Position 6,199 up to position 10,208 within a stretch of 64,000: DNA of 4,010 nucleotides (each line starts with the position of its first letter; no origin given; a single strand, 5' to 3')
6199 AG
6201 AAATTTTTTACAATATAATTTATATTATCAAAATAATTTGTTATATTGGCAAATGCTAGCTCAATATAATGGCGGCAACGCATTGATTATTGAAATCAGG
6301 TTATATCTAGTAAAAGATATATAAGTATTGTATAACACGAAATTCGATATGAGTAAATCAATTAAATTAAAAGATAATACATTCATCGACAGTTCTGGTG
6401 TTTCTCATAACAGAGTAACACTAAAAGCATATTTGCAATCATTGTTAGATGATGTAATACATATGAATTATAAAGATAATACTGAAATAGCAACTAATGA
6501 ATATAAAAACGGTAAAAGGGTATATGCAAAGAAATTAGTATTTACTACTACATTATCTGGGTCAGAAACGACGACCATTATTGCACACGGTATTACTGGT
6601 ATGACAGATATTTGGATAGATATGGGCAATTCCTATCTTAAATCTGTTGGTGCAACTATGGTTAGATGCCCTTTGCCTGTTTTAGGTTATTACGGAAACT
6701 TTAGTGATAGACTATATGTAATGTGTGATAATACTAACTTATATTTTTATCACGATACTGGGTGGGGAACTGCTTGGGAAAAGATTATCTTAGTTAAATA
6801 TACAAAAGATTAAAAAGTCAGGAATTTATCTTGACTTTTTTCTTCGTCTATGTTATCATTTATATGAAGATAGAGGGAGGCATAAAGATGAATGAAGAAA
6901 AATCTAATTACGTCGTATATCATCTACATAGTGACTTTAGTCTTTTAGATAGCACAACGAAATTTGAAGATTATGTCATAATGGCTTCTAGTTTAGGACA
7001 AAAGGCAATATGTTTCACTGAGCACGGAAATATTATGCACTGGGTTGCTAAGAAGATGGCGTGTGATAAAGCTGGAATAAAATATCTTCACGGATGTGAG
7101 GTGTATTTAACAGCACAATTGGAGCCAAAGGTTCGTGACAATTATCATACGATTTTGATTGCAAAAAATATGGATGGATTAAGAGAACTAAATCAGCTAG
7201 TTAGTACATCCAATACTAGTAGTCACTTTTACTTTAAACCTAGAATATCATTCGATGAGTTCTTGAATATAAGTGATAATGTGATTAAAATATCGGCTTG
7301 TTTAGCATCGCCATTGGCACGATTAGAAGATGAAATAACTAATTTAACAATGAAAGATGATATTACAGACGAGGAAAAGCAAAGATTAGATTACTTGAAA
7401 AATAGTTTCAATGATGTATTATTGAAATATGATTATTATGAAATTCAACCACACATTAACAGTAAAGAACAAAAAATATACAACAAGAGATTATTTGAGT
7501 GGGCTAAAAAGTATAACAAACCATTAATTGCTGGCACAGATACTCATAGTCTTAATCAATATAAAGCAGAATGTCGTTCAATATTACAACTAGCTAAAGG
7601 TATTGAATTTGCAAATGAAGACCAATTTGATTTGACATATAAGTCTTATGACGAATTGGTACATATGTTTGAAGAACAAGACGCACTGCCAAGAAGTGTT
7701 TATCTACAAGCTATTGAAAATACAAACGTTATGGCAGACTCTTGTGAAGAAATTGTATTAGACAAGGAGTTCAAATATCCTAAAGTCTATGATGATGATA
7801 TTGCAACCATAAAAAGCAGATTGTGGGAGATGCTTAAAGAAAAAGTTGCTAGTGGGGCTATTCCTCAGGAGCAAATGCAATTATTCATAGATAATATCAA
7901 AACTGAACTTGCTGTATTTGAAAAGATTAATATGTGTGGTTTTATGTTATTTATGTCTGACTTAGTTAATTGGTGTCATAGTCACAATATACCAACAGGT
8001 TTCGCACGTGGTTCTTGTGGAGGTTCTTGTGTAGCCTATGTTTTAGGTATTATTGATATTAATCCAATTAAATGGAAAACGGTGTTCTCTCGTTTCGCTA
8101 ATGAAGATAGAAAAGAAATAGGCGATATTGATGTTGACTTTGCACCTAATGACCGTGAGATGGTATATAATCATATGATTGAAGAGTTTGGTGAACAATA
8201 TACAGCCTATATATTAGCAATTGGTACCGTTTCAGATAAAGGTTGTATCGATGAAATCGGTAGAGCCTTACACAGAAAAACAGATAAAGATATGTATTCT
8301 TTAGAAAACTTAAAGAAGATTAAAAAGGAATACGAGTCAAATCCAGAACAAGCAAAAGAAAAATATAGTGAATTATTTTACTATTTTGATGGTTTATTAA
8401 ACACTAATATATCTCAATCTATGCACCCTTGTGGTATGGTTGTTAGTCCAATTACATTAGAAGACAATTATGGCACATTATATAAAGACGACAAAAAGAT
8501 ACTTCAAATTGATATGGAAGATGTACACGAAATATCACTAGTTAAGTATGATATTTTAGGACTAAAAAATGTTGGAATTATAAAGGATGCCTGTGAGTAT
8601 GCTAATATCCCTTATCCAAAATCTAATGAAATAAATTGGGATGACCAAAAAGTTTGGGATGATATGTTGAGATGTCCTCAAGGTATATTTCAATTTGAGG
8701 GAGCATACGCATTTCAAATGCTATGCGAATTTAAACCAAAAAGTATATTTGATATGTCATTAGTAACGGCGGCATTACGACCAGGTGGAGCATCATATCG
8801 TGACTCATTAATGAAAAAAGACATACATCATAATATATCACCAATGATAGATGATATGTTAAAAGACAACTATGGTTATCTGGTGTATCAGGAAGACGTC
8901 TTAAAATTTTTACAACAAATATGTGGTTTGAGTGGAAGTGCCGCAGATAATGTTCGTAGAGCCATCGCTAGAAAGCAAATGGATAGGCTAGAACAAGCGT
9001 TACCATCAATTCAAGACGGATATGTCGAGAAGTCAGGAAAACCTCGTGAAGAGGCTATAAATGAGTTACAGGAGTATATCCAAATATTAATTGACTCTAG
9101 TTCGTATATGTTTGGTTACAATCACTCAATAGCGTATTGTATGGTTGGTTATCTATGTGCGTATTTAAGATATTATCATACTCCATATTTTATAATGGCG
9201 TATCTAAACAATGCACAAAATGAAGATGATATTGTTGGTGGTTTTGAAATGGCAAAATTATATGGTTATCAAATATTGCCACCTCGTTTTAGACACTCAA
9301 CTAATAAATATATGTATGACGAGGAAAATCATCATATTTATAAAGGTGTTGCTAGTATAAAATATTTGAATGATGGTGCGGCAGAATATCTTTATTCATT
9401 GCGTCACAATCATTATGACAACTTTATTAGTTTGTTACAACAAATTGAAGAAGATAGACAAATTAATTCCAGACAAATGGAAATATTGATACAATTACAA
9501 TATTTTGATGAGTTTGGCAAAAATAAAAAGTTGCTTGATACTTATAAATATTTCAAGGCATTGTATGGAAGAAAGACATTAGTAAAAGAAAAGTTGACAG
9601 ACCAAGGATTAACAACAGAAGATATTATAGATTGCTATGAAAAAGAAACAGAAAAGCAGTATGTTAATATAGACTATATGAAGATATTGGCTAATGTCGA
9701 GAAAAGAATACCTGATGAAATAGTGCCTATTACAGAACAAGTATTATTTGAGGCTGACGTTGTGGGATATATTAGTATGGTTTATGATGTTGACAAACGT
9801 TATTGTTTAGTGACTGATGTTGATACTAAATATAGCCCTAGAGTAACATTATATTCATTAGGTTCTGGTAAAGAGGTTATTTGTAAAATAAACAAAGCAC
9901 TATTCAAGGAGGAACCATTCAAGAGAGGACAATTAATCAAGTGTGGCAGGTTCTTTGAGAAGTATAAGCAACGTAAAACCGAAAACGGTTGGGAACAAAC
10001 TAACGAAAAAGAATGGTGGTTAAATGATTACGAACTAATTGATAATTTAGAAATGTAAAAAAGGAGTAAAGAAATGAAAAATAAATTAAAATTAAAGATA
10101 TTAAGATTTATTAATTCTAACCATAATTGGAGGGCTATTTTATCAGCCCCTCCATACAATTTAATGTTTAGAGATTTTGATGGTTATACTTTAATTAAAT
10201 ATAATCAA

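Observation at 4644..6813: G8-9 homopolymer plus hairpin leaders in front of paralogous variable-C-terminus cassettes inside the replication module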

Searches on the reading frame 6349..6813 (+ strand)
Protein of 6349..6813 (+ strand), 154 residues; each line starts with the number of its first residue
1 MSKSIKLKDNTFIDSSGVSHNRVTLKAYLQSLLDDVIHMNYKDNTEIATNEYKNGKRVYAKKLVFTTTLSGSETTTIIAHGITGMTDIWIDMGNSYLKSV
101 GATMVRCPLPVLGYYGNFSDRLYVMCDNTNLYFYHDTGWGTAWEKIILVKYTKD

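Call 6: search_protein_families(library=pfam, proteins=[window:6349-6813:+], max_evalue=0.1)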
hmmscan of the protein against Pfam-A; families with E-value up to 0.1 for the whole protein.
window:6349-6813:+ (154 aa): 1 family
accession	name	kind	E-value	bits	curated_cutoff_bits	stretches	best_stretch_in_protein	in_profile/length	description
PF07152.18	YaeQ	-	0.0035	17.5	25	1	59-103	51-95/173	YaeQ protein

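Call 7: search_protein_families(library=phrogs, proteins=[window:6349-6813:+], max_evalue=0.1)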
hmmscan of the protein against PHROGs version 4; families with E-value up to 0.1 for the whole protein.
window:6349-6813:+ (154 aa): 0 families

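Call 38: find_encoding_contigs(protein=window:6349-6813:+, flank=2200, max_places=10)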
Protein window:6349-6813:+ (154 aa): 21 contigs read that carry it; 10 places shown.
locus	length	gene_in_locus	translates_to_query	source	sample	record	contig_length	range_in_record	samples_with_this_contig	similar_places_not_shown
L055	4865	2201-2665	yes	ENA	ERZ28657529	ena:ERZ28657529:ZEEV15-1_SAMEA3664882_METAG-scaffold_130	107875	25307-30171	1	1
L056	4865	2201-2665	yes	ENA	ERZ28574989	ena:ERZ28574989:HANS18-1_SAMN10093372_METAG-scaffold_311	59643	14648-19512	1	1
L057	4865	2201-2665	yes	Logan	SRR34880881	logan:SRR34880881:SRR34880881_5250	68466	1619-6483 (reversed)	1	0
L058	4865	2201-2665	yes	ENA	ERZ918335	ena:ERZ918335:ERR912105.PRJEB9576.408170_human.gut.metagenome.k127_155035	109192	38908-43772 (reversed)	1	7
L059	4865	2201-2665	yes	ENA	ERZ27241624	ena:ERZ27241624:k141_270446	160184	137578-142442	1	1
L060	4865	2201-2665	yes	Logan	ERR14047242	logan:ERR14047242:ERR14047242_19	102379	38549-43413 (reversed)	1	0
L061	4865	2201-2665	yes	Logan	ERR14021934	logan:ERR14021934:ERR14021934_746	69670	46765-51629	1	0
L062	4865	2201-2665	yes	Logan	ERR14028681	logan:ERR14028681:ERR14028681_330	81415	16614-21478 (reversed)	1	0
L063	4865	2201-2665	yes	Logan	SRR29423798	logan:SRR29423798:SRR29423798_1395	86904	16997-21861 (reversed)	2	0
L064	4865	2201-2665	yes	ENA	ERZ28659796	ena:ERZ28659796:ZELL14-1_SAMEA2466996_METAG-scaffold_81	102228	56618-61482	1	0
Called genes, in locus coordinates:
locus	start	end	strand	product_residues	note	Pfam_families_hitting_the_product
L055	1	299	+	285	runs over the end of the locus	-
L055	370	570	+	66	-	-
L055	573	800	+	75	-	PF14090:HTH_39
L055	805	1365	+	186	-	PF05565:Sipho_Gp157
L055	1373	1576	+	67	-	-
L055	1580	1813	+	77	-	PF13451:zf_Tbcl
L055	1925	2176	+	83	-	-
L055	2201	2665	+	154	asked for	-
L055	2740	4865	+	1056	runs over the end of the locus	PF02811:PHP, PF07733:DNA_pol3_alpha, PF17657:DNA_pol3_finger, PF14579:HHH_6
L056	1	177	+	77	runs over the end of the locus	PF13451:zf_Tbcl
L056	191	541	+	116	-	-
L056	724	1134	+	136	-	-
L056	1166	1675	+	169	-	-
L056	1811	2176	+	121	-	-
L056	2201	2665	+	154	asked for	-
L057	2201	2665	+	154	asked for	-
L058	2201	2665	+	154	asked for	-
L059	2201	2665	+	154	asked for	-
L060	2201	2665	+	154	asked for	-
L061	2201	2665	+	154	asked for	-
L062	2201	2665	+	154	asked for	-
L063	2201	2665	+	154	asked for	-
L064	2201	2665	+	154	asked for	-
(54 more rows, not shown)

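Call 43: find_homologous_proteins(query=window:6349-6813:+, max_evalue=0.001)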
Query window:6349-6813:+ (154 aa): 8 proteins with E <= 0.001 among 14 candidates.
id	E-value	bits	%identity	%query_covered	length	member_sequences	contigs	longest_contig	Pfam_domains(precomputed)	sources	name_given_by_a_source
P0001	4.4e-96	337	97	100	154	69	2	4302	-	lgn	-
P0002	4.3e-89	314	89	100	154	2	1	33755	-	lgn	-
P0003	4.1e-57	211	79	75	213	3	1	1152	-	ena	-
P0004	6.2e-54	200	77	75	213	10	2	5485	-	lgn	-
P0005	7.4e-36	142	46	99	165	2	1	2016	-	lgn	-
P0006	1.9e-35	140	48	99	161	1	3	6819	-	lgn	-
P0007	1.2e-33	134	45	99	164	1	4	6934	-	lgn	-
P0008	2.7e-15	75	86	27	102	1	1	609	PF00383.30,PF08211.19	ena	-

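Call 47: find_encoding_contigs(protein=P0004, flank=4000, max_places=6)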
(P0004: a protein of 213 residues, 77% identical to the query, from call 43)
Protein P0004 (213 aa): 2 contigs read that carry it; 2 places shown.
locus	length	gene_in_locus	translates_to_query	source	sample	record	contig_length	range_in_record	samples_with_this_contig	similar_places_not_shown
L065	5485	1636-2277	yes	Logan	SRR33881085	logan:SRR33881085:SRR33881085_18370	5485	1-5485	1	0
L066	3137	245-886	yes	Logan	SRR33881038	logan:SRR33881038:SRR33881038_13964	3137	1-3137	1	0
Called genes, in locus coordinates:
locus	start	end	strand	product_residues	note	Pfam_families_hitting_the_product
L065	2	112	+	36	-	?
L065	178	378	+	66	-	-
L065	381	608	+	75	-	PF14090:HTH_39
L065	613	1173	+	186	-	PF05565:Sipho_Gp157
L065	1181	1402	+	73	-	-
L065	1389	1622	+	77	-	PF13451:zf_Tbcl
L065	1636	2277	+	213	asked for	-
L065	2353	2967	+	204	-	PF07463:NUMOD4, PF13392:HNH_3, PF07460:NUMOD3 (weak)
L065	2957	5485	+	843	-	?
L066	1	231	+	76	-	?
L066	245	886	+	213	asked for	-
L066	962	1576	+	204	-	PF07463:NUMOD4, PF13392:HNH_3, PF07460:NUMOD3 (weak)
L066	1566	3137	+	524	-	?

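Call 58: predict_structure(alignment_id=A4)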
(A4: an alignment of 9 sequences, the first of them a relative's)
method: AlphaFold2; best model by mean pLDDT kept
length: 213 residues; sequences in the alignment: 9
mean_pLDDT: 56.2   pTM: 0.43
mean pLDDT of the five models: 56.2, 51.0, 49.7, 47.6, 32.8
residues with pLDDT >= 90: 0; 70-90: 46; 50-70: 89; < 50: 78
segments of 3 or more residues with pLDDT < 50: 1-12, 46-49, 54-69, 73-95, 152-162, 168-179
pLDDT, mean of each block of 10 residues (from residue 1): 38 55 58 57 53 48 41 43 35 49 81 81 70 75 68 41 48 41 66 62 66 78
secondary structure, 60 per line:
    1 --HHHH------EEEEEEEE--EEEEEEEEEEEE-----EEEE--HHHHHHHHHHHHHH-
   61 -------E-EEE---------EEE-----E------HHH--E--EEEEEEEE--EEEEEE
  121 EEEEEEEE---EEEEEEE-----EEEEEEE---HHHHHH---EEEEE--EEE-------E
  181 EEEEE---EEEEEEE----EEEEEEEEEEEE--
elements in order: H3-6 E13-20 E23-34 E40-43 H46-59 E70-72 E82-84 E105-112 E115-128 E132-138 E144-150 H154-159 E163-167 E170-172 E180-185 E189-195 E200-211

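Call 97: fold_search(model_id=the predicted structure, library=pdb)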
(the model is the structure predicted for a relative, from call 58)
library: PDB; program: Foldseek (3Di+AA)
matches with E <= 10: 674; with E <= 0.001: 0
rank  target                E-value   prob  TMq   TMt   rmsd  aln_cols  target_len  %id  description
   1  9u8n_B                7.0e-02  0.14  0.13  0.21  13.5       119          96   15  Crystal structure of cupin-domain containing protein (AzcA) forming triazine (6-amino-4-oxo-4,5-dihydro-1,3,5-triazine (released 2026-04-01)
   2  4ue0_A                7.8e-02  0.51  0.21  0.29   7.3       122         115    8  Structure of the bovine atadenovirus type 4 fibre head protein (released 2015-06-03)
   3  9u8n_A                1.0e-01  0.15  0.14  0.23  12.8       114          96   16  Crystal structure of cupin-domain containing protein (AzcA) forming triazine (6-amino-4-oxo-4,5-dihydro-1,3,5-triazine (released 2026-04-01)
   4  9u8n_C                1.0e-01  0.14  0.14  0.24  13.2       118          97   17  Crystal structure of cupin-domain containing protein (AzcA) forming triazine (6-amino-4-oxo-4,5-dihydro-1,3,5-triazine (released 2026-04-01)
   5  4yrd_A                1.3e-01  0.15  0.14  0.10  13.9       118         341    8  Crystal structure of CapF with inhibitor 3-isopropenyl-tropolone (released 2015-10-21)
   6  9u8o_B                1.6e-01  0.13  0.14  0.25  13.0       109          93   16  Crystal structure of cupin-domain containing protein (AzcA) forming triazine (6-amino-4-oxo-4,5-dihydro-1,3,5-triazine (released 2026-04-01)
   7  4yrd_B                1.6e-01  0.13  0.14  0.10  14.2       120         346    9  Crystal structure of CapF with inhibitor 3-isopropenyl-tropolone (released 2015-10-21)
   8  5gu5                  1.7e-01  0.25  0.17  0.29   8.3       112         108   12  Crystal structure of p24gamma2 GOLD domain determined by sulfur-SAD (released 2017-01-25)
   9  6ct8                  1.8e-01  0.80  0.27  0.24   7.3       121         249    6  Selenomethionine structure of N-truncated R2-type pyocin tail fiber at 2.6 angstrom resolution (released 2019-02-20)
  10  8c38_D                2.0e-01  0.80  0.27  0.36   7.5       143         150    9  Contracted cowpea chlorotic mottle virus (released 2023-10-18)
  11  8ebb_B                2.0e-01  0.06  0.12  0.15  18.2       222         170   13  Crystal structure of SIX6 from Fusarium oxysporum f. sp. lycopersici (released 2023-06-21)
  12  3vhr                  2.2e-01  0.12  0.14  0.10  14.3       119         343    9  Crystal Structure of capsular polysaccharide assembling protein CapF from Staphylococcus aureus in space group C2221 (released 2012-02-15)
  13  7w14_A                2.3e-01  0.06  0.13  0.11  16.8       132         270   20  Coxsackievirus B3 at pH7.4 (VP3-234E) incubation with coxsackievirus and adenovirus receptor for 20min (released 2022-01-19)
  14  5m21_G                2.4e-01  0.18  0.17  0.21  14.8       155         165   10  Crystal structure of hydroquinone 1,2-dioxygenase from Sphingomonas sp. TTNP3 with 4-hydroxybenzoate bound (released 2017-09-27)
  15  9i0y_0                2.6e-01  0.23  0.19  0.31  12.1       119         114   13  Recombinant Ena2A fibers (released 2025-03-12)
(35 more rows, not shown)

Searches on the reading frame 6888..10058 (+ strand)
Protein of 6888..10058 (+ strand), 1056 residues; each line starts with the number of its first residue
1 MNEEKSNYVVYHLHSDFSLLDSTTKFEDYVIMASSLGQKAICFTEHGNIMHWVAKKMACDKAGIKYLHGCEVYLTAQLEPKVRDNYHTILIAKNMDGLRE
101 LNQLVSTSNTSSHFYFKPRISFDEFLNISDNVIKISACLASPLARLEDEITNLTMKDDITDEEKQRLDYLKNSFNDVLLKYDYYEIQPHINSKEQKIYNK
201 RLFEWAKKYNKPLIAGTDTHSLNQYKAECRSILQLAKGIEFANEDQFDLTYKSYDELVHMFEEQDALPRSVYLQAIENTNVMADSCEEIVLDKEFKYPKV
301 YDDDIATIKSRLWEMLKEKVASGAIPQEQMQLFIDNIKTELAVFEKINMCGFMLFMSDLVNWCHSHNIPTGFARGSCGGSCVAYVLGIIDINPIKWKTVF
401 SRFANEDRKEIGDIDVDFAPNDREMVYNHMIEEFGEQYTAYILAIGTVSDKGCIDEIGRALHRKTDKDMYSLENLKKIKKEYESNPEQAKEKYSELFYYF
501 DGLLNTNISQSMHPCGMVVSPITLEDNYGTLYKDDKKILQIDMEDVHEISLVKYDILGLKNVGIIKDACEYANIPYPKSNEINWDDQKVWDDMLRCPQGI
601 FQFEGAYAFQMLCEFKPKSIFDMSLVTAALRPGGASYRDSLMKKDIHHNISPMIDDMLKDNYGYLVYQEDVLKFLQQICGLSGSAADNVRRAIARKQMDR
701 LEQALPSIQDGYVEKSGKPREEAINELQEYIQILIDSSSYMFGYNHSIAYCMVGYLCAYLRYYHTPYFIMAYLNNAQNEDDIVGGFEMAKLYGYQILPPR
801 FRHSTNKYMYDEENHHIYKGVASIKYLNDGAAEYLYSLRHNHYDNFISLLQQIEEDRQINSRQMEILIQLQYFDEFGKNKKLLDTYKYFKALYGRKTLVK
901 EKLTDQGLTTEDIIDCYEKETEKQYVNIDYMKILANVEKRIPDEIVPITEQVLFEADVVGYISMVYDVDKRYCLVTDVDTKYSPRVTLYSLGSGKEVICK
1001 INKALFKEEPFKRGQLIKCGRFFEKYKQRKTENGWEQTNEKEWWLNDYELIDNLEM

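Call 8: search_dna_similar(query=window:6888-10058:+, collection=phages, mode=protein, max_rows=25)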
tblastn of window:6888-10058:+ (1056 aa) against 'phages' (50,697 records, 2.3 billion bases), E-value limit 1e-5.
Records with a match: 1426; places in all: 1430; records where one place covers at least 80% of the query: 575.
Best place of each record, by identity: <60% 1426.
By first word of the organism name: Pseudomonas 302; Mycobacterium 281; Streptomyces 211; Gordonia 132; Bacillus 99; Bacteriophage 57; Staphylococcus 48; Microbacterium 36; Escherichia 31; Lactococcus 22; and 56 more.
By host as written in the record: Mycobacterium smegmatis mc2 155 203; Pseudomonas aeruginosa 118; - 115; Pseudomonas aeruginosa PAO1 86; Streptomyces griseus ATCC 10137 81; Gordonia terrae 3612 65; Streptomyces lividans JI 1326 44; Mycobacterium smegmatis mc#155 37; and 234 more.
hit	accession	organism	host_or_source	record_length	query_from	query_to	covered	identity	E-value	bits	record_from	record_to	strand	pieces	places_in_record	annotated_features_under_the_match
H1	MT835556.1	Bacteriophage sp.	human fecal samples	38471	7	1048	99%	44.0%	0e+0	867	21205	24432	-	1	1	record has no annotation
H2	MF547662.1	Clostridioides phage LIBA6276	Clostridioides difficile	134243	6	1052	99%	41.1%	0e+0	827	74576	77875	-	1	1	dnaE: DNA polymerase III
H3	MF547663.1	Clostridioides phage LIBA2945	Clostridioides difficile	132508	6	1052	99%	41.1%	0e+0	827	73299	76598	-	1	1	dnaE: DNA polymerase III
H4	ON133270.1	Bacillus phage 2S-4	Rosselomorea vietnamensis FJAT-46955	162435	7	1046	98%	37.8%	0e+0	654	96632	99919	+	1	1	DNA-directed DNA polymerase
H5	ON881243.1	Bacillus phage PK-3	Bacillus sp.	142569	7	1046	98%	37.6%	0e+0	657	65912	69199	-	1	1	PHP domain-containing protein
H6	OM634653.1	Bacillus phage vB_BsuS_PJN02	Bacillus subtilis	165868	7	1046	98%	37.6%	0e+0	656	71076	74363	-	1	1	DNA polymerase III alpha subunit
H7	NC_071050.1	Bacillus phage vB_BsuS_PJN02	Bacillus subtilis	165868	7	1046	98%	37.6%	0e+0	656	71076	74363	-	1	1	DNA polymerase III alpha subunit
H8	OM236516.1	Bacillus phage FADO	Bacillus subtilis BEST7003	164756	7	1046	98%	37.5%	0e+0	655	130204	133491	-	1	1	DNA polymerase III alpha subunit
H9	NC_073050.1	Bacillus phage FADO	Bacillus subtilis BEST7003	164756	7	1046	98%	37.5%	0e+0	655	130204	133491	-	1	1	DNA polymerase III alpha subunit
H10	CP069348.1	Clostridioides phage pCD1602_4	water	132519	6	1053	99%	36.9%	0e+0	670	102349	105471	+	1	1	record has no annotation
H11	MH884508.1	Bacillus phage vB_BcoS-136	Bacillus cohnii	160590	6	1047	99%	36.7%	0e+0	659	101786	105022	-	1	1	dnaE: DNA polymerase III subunit alpha | putative NHN endonuclease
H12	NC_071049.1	Bacillus phage vB_BcoS-136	Bacillus cohnii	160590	6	1047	99%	36.7%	0e+0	659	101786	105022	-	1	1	dnaE: DNA polymerase III subunit alpha | HNH endonuclease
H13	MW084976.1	Bacillus phage Kirov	Bacillus cereus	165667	7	1051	99%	36.0%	0e+0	645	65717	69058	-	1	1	DNA polymerase III alpha subunit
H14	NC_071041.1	Bacillus phage Kirov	Bacillus cereus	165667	7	1051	99%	36.0%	0e+0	645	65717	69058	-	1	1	DNA polymerase III alpha subunit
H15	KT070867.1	Bacillus phage PBC2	Bacillus cereus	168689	7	1051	99%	35.7%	0e+0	633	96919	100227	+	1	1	DNA polymerase III alpha subunit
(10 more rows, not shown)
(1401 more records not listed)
